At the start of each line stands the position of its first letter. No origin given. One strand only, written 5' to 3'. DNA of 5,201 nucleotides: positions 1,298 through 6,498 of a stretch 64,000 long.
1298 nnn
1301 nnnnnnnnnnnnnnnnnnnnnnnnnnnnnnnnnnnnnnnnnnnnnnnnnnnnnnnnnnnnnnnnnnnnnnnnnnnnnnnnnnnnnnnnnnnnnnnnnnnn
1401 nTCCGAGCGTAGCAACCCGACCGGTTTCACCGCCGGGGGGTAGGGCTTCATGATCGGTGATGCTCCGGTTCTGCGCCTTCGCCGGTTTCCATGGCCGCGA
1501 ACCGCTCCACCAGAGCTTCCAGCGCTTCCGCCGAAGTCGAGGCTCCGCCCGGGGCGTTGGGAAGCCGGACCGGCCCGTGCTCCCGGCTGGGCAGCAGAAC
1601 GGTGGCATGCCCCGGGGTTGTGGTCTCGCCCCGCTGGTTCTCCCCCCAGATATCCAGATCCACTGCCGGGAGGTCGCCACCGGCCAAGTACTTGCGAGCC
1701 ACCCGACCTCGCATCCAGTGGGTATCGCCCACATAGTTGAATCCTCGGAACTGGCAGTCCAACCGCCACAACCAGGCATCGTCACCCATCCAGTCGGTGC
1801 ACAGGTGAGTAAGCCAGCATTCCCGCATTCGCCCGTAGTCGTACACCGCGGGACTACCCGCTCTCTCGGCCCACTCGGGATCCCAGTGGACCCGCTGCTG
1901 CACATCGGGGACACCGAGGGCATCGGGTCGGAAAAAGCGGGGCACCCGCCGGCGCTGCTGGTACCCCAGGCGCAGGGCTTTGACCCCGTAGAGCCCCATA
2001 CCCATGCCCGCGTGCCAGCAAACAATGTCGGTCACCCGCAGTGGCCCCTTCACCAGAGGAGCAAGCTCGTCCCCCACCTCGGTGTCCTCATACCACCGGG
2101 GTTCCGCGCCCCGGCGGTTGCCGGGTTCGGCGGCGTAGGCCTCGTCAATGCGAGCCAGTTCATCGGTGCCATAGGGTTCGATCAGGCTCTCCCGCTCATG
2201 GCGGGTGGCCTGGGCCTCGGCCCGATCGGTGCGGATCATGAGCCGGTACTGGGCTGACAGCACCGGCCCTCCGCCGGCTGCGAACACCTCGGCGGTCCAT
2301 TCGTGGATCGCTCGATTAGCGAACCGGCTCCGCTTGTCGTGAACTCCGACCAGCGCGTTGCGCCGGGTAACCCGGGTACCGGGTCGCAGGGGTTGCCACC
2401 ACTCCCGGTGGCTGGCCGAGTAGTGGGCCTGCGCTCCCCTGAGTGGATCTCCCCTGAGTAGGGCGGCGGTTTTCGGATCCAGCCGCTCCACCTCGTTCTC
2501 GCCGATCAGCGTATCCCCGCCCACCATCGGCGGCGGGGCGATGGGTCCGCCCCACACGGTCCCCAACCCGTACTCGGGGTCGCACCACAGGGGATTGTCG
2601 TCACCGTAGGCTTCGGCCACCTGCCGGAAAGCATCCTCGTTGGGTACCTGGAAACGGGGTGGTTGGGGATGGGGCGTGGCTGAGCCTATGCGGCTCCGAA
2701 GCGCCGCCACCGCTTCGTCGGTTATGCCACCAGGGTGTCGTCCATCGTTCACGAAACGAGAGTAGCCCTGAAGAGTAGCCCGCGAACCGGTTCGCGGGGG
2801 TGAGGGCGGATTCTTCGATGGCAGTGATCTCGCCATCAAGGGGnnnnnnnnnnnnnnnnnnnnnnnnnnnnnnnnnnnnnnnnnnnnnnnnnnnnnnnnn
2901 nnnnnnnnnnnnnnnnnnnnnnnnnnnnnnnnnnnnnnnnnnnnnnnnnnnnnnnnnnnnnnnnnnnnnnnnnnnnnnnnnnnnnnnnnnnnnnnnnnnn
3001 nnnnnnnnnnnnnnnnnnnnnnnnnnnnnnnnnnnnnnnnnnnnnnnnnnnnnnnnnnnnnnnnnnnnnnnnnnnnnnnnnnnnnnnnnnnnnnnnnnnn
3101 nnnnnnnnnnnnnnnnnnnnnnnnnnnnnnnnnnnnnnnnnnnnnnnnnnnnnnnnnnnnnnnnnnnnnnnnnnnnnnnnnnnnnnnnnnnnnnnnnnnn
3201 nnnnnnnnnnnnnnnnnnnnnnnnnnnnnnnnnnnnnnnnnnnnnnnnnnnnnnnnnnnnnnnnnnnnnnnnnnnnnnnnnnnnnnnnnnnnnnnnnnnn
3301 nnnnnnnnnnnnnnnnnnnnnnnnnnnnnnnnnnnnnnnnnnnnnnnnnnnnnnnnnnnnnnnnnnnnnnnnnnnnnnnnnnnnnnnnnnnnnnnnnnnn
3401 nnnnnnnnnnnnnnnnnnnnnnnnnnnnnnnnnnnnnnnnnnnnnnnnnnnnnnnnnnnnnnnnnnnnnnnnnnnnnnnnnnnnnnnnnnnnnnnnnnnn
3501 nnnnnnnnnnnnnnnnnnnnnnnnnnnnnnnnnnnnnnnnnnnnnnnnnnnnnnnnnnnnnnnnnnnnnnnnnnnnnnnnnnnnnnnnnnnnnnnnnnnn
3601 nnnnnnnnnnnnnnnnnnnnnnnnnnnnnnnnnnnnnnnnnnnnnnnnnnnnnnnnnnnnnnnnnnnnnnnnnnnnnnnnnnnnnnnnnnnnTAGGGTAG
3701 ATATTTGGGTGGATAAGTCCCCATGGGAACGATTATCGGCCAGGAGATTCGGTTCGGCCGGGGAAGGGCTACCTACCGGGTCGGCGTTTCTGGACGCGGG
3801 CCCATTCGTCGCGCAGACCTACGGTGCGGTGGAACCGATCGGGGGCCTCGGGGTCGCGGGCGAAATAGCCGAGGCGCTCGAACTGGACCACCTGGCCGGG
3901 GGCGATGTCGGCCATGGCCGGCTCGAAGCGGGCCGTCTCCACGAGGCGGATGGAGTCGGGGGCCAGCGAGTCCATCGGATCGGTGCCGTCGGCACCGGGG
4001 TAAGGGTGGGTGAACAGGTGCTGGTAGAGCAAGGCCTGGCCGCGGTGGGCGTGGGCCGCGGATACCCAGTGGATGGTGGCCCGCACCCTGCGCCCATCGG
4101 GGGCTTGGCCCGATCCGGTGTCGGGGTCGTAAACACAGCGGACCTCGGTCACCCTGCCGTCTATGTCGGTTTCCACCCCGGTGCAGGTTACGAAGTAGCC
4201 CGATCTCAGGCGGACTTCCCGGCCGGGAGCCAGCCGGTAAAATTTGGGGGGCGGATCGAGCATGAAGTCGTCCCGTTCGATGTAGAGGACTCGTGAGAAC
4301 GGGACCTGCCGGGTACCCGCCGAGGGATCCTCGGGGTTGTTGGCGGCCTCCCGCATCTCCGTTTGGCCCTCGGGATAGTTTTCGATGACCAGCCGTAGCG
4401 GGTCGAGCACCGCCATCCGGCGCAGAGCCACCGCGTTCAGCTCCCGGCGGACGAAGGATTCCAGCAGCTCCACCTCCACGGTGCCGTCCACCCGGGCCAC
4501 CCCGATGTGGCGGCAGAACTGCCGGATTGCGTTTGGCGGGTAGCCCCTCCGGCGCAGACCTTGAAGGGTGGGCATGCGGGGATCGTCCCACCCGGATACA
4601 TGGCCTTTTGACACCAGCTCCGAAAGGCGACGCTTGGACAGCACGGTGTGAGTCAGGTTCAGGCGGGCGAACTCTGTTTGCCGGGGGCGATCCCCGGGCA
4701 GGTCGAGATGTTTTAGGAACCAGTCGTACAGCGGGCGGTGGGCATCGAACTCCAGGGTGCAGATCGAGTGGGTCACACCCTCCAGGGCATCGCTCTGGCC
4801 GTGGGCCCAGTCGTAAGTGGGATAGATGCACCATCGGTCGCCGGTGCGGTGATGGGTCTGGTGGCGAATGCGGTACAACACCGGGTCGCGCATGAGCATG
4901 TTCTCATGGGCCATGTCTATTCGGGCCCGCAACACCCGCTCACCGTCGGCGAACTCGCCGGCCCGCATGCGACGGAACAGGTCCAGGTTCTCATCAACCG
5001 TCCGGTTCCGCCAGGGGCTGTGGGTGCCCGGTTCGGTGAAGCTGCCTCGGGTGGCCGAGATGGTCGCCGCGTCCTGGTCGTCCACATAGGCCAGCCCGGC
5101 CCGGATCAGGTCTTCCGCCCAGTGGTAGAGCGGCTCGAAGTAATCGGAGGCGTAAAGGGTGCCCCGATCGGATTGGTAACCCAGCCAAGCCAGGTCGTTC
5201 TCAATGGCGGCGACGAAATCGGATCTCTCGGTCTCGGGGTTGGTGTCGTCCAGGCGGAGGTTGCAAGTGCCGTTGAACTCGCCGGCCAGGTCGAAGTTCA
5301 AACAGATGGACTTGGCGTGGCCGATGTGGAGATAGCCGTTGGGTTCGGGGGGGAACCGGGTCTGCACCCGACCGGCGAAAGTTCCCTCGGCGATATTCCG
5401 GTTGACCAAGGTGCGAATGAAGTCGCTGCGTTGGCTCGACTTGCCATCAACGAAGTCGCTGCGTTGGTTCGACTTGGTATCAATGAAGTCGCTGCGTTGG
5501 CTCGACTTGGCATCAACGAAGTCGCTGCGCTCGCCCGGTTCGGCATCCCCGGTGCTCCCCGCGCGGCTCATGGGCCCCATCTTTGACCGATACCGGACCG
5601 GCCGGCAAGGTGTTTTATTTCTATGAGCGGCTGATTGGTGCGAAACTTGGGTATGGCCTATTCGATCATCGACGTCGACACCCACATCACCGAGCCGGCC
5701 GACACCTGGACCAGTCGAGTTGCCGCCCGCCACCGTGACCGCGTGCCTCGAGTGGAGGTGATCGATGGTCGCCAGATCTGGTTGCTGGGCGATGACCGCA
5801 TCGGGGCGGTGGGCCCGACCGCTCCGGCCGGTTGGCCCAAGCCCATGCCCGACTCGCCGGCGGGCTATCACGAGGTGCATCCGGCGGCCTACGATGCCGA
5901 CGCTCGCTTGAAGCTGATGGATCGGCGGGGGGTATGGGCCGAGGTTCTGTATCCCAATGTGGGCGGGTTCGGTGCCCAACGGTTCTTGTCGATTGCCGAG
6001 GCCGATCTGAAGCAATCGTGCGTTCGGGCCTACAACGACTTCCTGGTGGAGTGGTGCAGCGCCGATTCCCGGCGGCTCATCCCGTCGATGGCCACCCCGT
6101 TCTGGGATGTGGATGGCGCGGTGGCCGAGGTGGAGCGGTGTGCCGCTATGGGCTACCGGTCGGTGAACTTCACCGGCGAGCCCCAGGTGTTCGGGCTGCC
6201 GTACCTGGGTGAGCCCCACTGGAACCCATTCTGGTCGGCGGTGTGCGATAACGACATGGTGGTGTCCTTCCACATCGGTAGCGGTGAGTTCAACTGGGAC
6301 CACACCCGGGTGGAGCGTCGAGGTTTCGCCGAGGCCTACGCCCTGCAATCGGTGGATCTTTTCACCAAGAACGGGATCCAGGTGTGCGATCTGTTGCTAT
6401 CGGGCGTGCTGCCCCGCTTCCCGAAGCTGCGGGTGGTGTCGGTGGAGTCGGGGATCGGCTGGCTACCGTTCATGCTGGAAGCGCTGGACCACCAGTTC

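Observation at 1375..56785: More than 30 locus-specific tandem duplications sitting on gene boundaries (MIRU-like architecture without a shared repeat family)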

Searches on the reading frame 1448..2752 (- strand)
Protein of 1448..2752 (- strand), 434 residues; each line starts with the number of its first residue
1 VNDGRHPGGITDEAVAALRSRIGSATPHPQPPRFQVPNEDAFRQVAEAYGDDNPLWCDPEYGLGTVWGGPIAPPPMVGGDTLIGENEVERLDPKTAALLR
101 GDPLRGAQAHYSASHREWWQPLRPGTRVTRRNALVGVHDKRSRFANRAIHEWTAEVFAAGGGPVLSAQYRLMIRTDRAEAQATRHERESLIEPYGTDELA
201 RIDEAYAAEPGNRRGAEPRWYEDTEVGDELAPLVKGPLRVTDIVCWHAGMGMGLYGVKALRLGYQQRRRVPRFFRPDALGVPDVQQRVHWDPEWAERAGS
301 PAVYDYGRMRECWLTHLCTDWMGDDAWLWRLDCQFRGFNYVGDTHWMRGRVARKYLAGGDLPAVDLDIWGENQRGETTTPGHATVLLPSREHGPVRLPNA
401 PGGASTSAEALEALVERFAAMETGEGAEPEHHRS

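Call 58: search_protein_families(library=pfam, proteins=[window:1448-2752:-], max_evalue=0.01)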
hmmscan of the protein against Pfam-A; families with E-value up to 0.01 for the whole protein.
window:1448-2752:- (434 aa): 1 family
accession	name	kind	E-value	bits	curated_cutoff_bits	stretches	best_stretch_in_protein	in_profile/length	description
PF13452.11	FAS1_DH_region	-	0.0013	19.3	22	0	40-142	17-108/132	FAS1-like, dehydratase domain region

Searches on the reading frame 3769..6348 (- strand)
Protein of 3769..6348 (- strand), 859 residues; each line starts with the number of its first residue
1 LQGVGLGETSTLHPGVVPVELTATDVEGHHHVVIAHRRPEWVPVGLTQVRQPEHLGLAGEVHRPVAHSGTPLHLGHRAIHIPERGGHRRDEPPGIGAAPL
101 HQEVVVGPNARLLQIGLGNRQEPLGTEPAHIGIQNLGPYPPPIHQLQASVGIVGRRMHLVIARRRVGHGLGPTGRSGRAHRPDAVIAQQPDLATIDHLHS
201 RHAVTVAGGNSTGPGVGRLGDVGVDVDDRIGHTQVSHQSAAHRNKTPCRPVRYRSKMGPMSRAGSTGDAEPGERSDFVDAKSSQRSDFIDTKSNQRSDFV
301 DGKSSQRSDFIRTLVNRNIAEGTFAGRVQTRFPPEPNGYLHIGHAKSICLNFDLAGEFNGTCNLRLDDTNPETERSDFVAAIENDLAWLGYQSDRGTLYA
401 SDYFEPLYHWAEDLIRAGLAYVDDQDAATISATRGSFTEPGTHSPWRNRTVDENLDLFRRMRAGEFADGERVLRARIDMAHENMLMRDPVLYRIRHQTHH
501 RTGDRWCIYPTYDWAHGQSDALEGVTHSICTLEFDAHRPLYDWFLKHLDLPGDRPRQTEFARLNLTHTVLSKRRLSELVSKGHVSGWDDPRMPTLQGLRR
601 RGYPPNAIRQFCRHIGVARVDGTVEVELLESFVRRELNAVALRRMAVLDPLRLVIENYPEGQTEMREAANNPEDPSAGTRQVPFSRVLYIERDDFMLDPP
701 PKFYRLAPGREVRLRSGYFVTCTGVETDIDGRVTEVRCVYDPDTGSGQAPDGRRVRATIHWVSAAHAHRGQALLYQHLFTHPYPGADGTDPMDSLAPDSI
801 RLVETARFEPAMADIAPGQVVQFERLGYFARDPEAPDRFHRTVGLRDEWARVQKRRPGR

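Call 7: search_protein_families(library=pfam, proteins=[window:3769-6348:-])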
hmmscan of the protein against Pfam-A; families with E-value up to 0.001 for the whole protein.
window:3769-6348:- (859 aa): 3 families
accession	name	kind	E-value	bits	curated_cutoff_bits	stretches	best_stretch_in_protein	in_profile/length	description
PF00749.27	tRNA-synt_1c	-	4.1e-100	335.2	23.4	1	328-638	2-313/314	tRNA synthetases class I (E and Q), catalytic domain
PF03950.23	tRNA-synt_1c_C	-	4e-29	101.1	23.9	1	641-741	1-91/91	tRNA synthetases class I (E and Q), anti-codon binding domain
PF20974.2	tRNA-synt_1c_C2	-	1.6e-15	58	23.9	1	758-832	1-69/69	tRNA synthetases class I (E and Q), anti-codon binding domain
